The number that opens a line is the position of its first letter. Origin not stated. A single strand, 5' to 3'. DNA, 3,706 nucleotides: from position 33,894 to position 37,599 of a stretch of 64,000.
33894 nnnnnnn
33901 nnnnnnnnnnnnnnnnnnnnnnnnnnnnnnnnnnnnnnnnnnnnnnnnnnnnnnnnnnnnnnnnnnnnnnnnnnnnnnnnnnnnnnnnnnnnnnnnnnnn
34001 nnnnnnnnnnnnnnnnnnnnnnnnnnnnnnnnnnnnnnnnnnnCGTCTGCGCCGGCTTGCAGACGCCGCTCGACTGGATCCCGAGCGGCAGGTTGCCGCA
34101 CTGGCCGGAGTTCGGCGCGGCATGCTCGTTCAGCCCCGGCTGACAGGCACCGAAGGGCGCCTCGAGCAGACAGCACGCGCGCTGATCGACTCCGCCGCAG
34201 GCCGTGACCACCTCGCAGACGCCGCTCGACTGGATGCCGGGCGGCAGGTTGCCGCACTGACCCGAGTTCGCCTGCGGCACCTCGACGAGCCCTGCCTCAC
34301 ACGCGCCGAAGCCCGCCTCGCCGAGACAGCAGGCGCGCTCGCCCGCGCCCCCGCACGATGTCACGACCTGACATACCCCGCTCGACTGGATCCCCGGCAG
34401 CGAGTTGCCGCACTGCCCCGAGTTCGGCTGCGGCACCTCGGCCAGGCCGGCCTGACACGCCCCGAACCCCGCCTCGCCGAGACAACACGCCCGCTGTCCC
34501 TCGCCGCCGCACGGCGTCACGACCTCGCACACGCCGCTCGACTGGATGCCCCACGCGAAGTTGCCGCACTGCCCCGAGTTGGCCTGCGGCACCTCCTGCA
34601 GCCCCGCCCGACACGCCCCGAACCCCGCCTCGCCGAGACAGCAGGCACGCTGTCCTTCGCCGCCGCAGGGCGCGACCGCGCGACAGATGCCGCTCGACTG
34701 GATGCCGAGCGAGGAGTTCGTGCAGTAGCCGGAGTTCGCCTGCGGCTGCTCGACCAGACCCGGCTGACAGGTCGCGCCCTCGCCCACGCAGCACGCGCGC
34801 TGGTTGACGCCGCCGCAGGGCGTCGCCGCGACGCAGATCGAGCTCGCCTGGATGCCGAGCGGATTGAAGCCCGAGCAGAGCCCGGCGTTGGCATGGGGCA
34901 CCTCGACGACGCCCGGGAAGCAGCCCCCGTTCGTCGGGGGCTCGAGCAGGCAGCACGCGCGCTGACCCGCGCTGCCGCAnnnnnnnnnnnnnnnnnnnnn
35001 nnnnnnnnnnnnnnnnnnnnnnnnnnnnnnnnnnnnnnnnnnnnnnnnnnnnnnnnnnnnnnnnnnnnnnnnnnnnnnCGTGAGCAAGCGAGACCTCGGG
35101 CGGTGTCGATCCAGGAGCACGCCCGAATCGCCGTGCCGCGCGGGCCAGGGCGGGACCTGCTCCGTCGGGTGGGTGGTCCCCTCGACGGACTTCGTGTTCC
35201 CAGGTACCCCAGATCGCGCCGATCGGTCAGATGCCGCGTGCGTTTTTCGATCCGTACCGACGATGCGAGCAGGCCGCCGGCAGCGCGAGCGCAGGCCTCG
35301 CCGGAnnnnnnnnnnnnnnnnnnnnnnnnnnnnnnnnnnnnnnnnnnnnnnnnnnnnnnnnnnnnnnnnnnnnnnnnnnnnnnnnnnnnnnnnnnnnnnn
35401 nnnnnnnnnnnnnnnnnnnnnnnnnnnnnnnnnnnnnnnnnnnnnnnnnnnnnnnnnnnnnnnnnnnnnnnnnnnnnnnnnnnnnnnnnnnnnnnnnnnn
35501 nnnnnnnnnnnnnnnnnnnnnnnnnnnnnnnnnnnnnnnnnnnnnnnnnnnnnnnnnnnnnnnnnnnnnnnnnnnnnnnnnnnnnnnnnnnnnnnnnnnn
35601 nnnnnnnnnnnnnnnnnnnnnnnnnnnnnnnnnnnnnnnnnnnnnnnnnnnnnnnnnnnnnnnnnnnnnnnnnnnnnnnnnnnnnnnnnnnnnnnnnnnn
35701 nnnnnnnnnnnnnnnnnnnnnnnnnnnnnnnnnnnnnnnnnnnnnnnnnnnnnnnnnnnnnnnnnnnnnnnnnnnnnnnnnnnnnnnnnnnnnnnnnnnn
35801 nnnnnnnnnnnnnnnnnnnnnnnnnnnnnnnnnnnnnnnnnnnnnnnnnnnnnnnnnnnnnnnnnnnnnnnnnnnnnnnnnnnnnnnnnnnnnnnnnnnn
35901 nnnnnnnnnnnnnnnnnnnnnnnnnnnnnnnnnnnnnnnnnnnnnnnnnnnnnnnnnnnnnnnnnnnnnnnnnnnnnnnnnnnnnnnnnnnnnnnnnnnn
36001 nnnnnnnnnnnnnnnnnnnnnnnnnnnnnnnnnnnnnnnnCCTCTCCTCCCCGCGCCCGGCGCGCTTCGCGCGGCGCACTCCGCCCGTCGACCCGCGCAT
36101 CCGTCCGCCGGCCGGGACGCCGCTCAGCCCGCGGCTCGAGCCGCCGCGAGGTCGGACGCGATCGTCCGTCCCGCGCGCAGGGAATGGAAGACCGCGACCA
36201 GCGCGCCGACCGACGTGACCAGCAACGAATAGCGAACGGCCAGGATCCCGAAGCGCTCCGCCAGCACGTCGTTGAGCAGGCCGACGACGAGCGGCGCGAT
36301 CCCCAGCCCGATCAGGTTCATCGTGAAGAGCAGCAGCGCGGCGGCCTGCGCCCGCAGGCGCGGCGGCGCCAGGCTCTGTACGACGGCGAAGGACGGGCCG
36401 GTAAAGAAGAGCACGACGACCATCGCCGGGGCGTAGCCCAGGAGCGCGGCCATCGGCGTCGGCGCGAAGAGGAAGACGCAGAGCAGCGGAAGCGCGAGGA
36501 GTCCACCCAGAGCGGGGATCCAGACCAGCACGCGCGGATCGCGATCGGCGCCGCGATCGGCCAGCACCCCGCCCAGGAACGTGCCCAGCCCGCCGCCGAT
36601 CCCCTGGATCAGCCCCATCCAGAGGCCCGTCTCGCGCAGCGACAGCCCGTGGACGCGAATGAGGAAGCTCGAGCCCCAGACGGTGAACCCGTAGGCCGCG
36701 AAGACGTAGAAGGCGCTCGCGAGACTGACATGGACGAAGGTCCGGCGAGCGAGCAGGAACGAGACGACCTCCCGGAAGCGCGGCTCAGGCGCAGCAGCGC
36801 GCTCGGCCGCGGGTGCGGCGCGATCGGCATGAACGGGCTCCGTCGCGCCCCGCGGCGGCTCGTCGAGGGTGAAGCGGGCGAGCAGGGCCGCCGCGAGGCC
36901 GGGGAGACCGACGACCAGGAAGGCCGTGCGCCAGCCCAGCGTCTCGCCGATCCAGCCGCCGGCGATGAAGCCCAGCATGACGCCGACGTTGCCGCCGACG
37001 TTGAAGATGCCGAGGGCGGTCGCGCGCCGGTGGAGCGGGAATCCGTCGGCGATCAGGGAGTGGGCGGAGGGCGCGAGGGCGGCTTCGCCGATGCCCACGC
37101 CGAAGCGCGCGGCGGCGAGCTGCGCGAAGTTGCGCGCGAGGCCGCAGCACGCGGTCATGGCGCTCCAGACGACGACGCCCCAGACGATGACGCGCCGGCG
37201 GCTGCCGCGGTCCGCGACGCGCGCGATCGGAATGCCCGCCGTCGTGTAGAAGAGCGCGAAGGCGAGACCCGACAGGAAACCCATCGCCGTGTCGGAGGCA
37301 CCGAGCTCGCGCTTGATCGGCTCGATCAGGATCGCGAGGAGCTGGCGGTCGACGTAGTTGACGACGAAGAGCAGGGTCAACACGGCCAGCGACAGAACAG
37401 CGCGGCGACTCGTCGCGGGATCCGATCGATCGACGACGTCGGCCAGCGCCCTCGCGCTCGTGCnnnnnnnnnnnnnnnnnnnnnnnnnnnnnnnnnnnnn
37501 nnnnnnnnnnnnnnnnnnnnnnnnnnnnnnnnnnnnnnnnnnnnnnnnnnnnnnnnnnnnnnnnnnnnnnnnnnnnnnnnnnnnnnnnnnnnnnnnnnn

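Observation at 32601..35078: Six tandem six-cysteine repeats of about 52 aa in an 825-aa PEP-CTERM protein; I cannot place the repeat in a named family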

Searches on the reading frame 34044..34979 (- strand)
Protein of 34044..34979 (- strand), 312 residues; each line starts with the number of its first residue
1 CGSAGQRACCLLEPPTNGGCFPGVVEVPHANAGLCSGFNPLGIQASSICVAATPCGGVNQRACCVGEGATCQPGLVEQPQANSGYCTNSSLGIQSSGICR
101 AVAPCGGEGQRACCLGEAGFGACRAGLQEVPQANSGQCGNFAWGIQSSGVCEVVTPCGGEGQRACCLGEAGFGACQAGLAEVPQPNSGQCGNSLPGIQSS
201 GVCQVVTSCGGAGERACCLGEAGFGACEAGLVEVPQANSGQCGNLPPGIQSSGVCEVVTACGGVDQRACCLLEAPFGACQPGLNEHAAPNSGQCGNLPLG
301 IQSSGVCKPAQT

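Call 47: search_protein_families(library=pfam, proteins=[window:34044-34979:-], max_evalue=10)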
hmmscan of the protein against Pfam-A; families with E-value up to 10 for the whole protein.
window:34044-34979:- (312 aa): 1 family
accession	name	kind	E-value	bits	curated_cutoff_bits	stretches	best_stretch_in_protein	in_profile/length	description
PF11590.13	DNAPolymera_Pol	-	0.55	10.6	26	0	118-128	10-20/36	DNA polymerase catalytic subunit Pol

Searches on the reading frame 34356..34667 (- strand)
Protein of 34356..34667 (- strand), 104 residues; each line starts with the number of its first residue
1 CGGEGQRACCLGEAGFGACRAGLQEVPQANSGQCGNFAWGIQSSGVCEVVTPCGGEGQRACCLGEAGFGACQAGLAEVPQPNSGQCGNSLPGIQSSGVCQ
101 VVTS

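Call 27: predict_structure(alignment_id=A4)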
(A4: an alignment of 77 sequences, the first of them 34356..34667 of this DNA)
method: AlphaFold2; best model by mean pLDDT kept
length: 104 residues; sequences in the alignment: 77
mean_pLDDT: 93.5   pTM: 0.69
mean pLDDT of the five models: 93.5, 91.4, 91.3, 90.6, 90.4
residues with pLDDT >= 90: 92; 70-90: 11; 50-70: 1; < 50: 0
segments of 3 or more residues with pLDDT < 50: none
pLDDT, mean of each block of 10 residues (from residue 1): 96 95 92 95 94 95 93 96 90 93 82
secondary structure, 60 per line:
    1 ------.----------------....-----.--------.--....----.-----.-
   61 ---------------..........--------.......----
elements in order: E24-27 E45-48 E76-85 E94-100

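Call 51: fold_search(model_id=the predicted structure, library=pdb)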
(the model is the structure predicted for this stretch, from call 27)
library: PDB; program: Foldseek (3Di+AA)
matches with E <= 10: 28; with E <= 0.001: 0
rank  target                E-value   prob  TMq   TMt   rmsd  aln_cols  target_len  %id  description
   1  3s8v_X                7.3e-01  0.08  0.25  0.31   8.1       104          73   18  Crystal structure of LRP6-Dkk1 complex (released 2011-10-26)
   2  2n8k_MODEL_1_A        7.3e-01  0.08  0.24  0.29   8.5        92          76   15  Chemical Shift Assignments and Structure Determination for spider toxin, U33-theraphotoxin-Cg1c (released 2016-08-31)
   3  1wqj_B                1.0e+00  0.14  0.26  0.33  10.2        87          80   16  Structural Basis for the Regulation of Insulin-Like Growth Factors (IGFs) by IGF Binding Proteins (IGFBPs) (released 2005-03-01)
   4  1eth_B                1.4e+00  0.08  0.26  0.30   8.8       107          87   20  TRIACYLGLYCEROL LIPASE/COLIPASE COMPLEX (released 1996-12-07)
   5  7rz3_MODEL_1_A        1.8e+00  0.06  0.23  0.27   8.8       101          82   22  The solution structure of remipede double-ICK toxin phi-Xibalbin3-Xt3a (released 2022-08-31)
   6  2dsq_A                1.9e+00  0.07  0.24  0.26  10.1        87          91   16  Structural Basis for the Inhibition of Insulin-like Growth Factors by IGF Binding Proteins (released 2006-08-22)
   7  3zxc_B                2.0e+00  0.12  0.25  0.33   9.8        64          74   26  E69 deletion mutant single insulin-like growth factor binding domain protein (SIBD-1) from Cupiennius salei (released 2012-06-06)
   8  1dl0_MODEL_1_A        2.5e+00  0.25  0.28  0.67   3.3        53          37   11  SOLUTION STRUCTURE OF THE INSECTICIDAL NEUROTOXIN J-ATRACOTOXIN-HV1C (released 2000-09-15)
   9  7wrq_B                3.1e+00  0.04  0.24  0.16  12.9        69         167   17  Structure of Human IGF1/IGFBP3/ALS Ternary Complex (released 2022-08-10)
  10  2dsp_B                3.3e+00  0.06  0.24  0.27  10.3        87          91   16  Structural Basis for the Inhibition of Insulin-like Growth Factors by IGF Binding Proteins (released 2006-08-22)
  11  1h59_B                3.6e+00  0.12  0.26  0.54   5.1        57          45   18  Complex of IGFBP-5 with IGF-I (released 2002-05-16)
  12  8ivd_C                4.1e+00  0.03  0.21  0.20   8.9        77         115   25  COMPLEX STRUCTURE OF CD93-IGFBP7 (released 2024-01-17)
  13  7y5n_D                4.7e+00  0.01  0.18  0.07  11.8       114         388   12  Structure of 1:1 PAPP-A.ProMBP complex(half map) (released 2023-01-11)
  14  2dsq_B                5.0e+00  0.06  0.26  0.30  10.3        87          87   15  Structural Basis for the Inhibition of Insulin-like Growth Factors by IGF Binding Proteins (released 2006-08-22)
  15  8e94_B                5.8e+00  0.02  0.18  0.04   7.1        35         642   11  PYD-106-bound Human GluN1a-GluN2C NMDA receptor in intact conformation (released 2022-12-07)
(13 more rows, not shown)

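Call 53: find_related_loci(query=A4, collection=genome_contigs, flank=4000)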
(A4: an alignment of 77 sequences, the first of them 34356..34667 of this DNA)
Query A4 (104 aa) in genome_contigs; peptide patterns used: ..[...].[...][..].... (x = any residue, [..] = any of these).
132 stretches matched a pattern; 75 encode a relative of the query (tblastn E <= 1e-3); 74 distinct loci.
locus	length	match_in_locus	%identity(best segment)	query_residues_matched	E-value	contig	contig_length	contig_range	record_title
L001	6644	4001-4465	80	1-104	7e-49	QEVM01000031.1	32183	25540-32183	MAG: Proteobacteria bacterium isolate PRO3 J3_scaffold_1083, whole genome shotgun sequence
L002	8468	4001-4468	74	1-103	1e-45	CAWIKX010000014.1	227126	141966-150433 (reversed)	MAG: uncultured Alphaproteobacteria bacterium isolate MFD04967.bin.1.141 genome assembly, contig: contig_26920, whole ge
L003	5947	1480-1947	76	1-104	1e-44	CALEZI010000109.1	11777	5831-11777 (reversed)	MAG TPA_asm: uncultured Rhodanobacteraceae bacterium isolate SRR1506987_bin.164_CONCOCT_v1.1_MAG genome assembly, contig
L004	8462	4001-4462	71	1-104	5e-44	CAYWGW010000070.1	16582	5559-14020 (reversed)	MAG TPA_asm: uncultured Spirochaetaceae bacterium isolate SRP141376_co3_17 genome assembly, contig: NODE_9539_length_165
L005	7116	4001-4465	72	1-103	2e-43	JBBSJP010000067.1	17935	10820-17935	MAG: Lysobacterales bacterium isolate LS4_metabat2.022 LS4_metabat2.022_K_1010251_L_17935_cov_41.8987, whole genome shot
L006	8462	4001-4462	73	1-104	3e-43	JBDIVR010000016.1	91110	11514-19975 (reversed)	MAG: Myxococcota bacterium isolate Bin_18 NODE_165_length_91110_cov_9.284537, whole genome shotgun sequence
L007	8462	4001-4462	70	1-103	2e-40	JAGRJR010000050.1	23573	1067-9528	MAG: Lysobacterales bacterium isolate HKST-UBA250 NODE_50_length_23573_cov_4.345889, whole genome shotgun sequence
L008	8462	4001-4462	69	1-103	2e-38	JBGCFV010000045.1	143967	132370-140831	MAG: Gammaproteobacteria bacterium isolate SGMAG-12 contig45, whole genome shotgun sequence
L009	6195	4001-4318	63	1-104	6e-38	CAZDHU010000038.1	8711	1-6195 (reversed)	MAG TPA_asm: uncultured Myxococcaceae bacterium isolate binchicken_co200_49 genome assembly, contig: k141_632463, whole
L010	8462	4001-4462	66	1-103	3e-37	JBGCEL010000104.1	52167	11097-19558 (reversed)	MAG: Gammaproteobacteria bacterium isolate SGMAG-48 contig104, whole genome shotgun sequence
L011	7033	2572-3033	53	1-103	1e-20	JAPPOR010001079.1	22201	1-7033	MAG: Myxococcales bacterium isolate SB9154_S3_bin_3 NODE_282_length_22201_cov_18.299, whole genome shotgun sequence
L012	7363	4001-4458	46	1-99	1e-19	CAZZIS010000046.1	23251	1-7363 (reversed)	MAG TPA_asm: uncultured Thioalkalispiraceae bacterium isolate SRP128015_co1_108 genome assembly, contig: NODE_2786_lengt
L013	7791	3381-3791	53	1-104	3e-18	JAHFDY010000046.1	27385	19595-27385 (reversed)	MAG: Myxococcales bacterium isolate nzgw256 NODE_994_length_27386_cov_4.001871, whole genome shotgun sequence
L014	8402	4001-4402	52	1-78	5e-17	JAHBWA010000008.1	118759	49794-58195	MAG: Labilithrix sp. isolate ACE_MYX5 MYX5_8, whole genome shotgun sequence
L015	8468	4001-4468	50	1-104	6e-17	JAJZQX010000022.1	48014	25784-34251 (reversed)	MAG: Myxococcales bacterium isolate SKS1.bin67 NODE_1223_length_48014_cov_6.794474, whole genome shotgun sequence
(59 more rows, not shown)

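Call 69: find_related_loci(query=A4, collection=viral_contigs, flank=2000)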
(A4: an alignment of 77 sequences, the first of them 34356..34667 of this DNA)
Query A4 (104 aa) in viral_contigs; peptide patterns used: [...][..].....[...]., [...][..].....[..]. (x = any residue, [..] = any of these).
14 stretches matched a pattern, but none encodes a relative of the query by tblastn (E <= 1e-3).

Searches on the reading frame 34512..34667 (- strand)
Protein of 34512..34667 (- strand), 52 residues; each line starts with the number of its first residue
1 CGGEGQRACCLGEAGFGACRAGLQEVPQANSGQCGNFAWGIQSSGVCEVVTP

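Call 30: search_protein_representatives(alignment_id=A3)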
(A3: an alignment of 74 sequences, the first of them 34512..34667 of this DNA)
Query: 74 sequences, 54 profile positions. Proteins with E-value up to 0.001 (for the whole library): 282; up to 1e-10: 163; up to 1e-30: 41. The best 150 are listed.
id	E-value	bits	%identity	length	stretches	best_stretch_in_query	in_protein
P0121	9.9e-123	416.7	-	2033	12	1-52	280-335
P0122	8.3e-111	378.5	-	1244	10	1-54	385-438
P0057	1.9e-99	342.1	-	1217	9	1-54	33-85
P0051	8.6e-87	301.6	-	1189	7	1-53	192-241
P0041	8.5e-85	295.2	-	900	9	1-54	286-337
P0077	9.0e-85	295.1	-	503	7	1-53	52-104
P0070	6.0e-82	286.1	-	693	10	1-52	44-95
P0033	1.0e-79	278.9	-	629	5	1-54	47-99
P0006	2.5e-75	264.9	-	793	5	1-53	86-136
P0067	1.6e-74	262.3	-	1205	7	1-53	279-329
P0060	3.4e-68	242.1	-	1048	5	1-54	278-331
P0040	8.9e-68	240.7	-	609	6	1-54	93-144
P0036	1.8e-64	230.1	-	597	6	1-54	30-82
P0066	1.2e-63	227.5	-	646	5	1-53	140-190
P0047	6.3e-61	218.8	-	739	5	1-54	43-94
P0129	2.8e-38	146.2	-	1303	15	1-28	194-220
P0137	6.1e-32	126.0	-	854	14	1-27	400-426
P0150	2.8e-28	114.2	-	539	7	1-28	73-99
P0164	3.8e-23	97.8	-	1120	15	1-38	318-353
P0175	4.5e-21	91.2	-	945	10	1-50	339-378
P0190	6.3e-18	81.1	-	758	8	1-28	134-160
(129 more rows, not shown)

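Call 34: search_solved_structures(query=A3, max_evalue=10, show_alignments=2)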
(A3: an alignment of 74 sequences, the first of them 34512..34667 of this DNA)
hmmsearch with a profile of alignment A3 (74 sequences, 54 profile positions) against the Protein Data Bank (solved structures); distinct sequences matched with E-value up to 10: 0.

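Call 45: search_protein_families(library=pfam, proteins=[P0129, P0137, P0150, P0164, P0121, P0122, P0175, P0190], max_evalue=0.1)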
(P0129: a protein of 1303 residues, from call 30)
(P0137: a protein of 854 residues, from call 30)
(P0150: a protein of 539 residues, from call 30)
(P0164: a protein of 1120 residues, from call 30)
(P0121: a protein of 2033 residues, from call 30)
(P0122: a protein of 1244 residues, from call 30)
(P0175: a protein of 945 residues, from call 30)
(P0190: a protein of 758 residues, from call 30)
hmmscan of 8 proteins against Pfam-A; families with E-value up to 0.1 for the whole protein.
P0129 (1303 aa): 2 families
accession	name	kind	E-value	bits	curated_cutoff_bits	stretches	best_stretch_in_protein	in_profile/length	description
PF04734.18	Ceramidase_alk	-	6.2e-141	470.9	32.1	1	632-1136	2-509/509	Neutral/alkaline non-lysosomal ceramidase, N-terminal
PF17048.11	Ceramidse_alk_C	-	3.7e-42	144.4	30.5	1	1139-1302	2-169/169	Neutral/alkaline non-lysosomal ceramidase, C-terminal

P0137 (854 aa): 1 family
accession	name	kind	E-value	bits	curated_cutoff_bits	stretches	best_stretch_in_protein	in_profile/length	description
PF24953.1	DUF7762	-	0.0024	18.5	27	0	330-356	9-35/105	Domain of unknown function (DUF7762)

P0150 (539 aa): 1 family
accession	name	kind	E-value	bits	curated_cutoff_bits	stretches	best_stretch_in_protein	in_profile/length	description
PF22897.2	TIL_2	-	2.6e-09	37.1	24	0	191-205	29-43/44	TIL-like domain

P0164 (1120 aa): 4 families
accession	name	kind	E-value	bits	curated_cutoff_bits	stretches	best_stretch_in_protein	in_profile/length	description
PF14295.12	PAN_4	-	3.4e-15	56.2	27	1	611-661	1-51/51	PAN domain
PF13472.12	Lipase_GDSL_2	-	1.4e-06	29.4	32.9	1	775-965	1-148/178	GDSL-like Lipase/Acylhydrolase family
PF00657.28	Lipase_GDSL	-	0.0079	16.8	23.6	1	773-930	1-129/208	GDSL-like Lipase/Acylhydrolase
PF00024.32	PAN_1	-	0.018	15.3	21.4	1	627-669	23-60/76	PAN domain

P0121 (2033 aa): 7 families
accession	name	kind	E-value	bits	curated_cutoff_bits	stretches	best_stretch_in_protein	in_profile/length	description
PF01244.27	Peptidase_M19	-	4.7e-16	59.3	26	2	1078-1307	155-310/319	Membrane dipeptidase (Peptidase family M19)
PF18483.9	Lectin_L-type_dom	-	1.7e-10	41.6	78.3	1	1809-1906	7-109/215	Legume lectin beta-barrel domain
PF02494.22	HYR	-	1.5e-09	38.5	21.7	2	1399-1476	1-81/81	HYR domain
PF00526.23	Dicty_CTDC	-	4.6e-08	33.2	27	1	2008-2029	2-23/24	Dictyostelium (slime mold) repeat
PF03388.20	Lectin_leg-like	-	1.1e-06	28.7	24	1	1813-1998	25-224/230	Legume-like lectin family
PF00139.26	Lectin_legB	-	3.4e-05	23.9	26.3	1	1803-1889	7-104/250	Legume lectin domain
PF19077.6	Big_13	-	0.0022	18.9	27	0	1635-1660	75-100/102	Bacterial Ig-like domain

P0122 (1244 aa): 1 family
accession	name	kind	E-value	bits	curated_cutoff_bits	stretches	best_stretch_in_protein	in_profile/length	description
PF01244.27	Peptidase_M19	-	2e-17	63.8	26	2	980-1214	155-309/319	Membrane dipeptidase (Peptidase family M19)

P0175 (945 aa): 1 family
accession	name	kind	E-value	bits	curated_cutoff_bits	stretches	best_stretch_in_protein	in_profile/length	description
PF01244.27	Peptidase_M19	-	2.1e-21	76.9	26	2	718-923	155-301/319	Membrane dipeptidase (Peptidase family M19)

P0190 (758 aa): 2 families
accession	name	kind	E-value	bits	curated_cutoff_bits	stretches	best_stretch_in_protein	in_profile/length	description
PF13472.12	Lipase_GDSL_2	-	4.3e-06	27.8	32.9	1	415-572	1-120/178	GDSL-like Lipase/Acylhydrolase family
PF22433.2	MtxA_IG-like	-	0.043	14.1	26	0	347-395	17-67/83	Magnetotaxis protein MtxA, Immunoglobulin-like domain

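Call 47: search_protein_families(library=pfam, proteins=[window:34512-34667:-], max_evalue=10)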
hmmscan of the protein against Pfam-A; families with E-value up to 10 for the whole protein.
window:34512-34667:- (52 aa): 0 families

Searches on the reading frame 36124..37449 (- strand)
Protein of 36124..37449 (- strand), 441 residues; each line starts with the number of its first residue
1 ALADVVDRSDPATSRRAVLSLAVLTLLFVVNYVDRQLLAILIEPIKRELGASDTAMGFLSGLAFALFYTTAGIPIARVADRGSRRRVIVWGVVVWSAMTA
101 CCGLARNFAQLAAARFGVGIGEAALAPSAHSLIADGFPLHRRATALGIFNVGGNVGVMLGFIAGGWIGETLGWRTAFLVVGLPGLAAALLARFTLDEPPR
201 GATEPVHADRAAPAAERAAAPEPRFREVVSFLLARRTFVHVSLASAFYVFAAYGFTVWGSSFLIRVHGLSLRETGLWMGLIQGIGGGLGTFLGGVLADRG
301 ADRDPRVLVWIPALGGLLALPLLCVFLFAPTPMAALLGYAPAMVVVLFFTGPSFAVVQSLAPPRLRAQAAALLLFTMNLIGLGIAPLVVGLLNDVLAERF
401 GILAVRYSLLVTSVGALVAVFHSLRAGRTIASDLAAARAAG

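Call 37: search_protein_families(library=pfam, proteins=[window:36124-37449:-], max_evalue=0.01)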
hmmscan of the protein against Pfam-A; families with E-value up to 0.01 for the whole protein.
window:36124-37449:- (441 aa): 4 families
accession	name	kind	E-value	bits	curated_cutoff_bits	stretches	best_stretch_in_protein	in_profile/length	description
PF07690.21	MFS_1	-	2.4e-52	178.4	33.4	1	25-386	2-347/347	Major Facilitator Superfamily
PF03137.26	OATP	-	1.8e-10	40.2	25.8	1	224-313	281-370/545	Organic Anion Transporter Polypeptide (OATP) family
PF00083.30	Sugar_tr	-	2e-05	24.1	22.3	1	72-235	63-234/452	Sugar (and other) transporter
PF00854.27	PTR2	-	0.0097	15.3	27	1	116-182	40-109/392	POT family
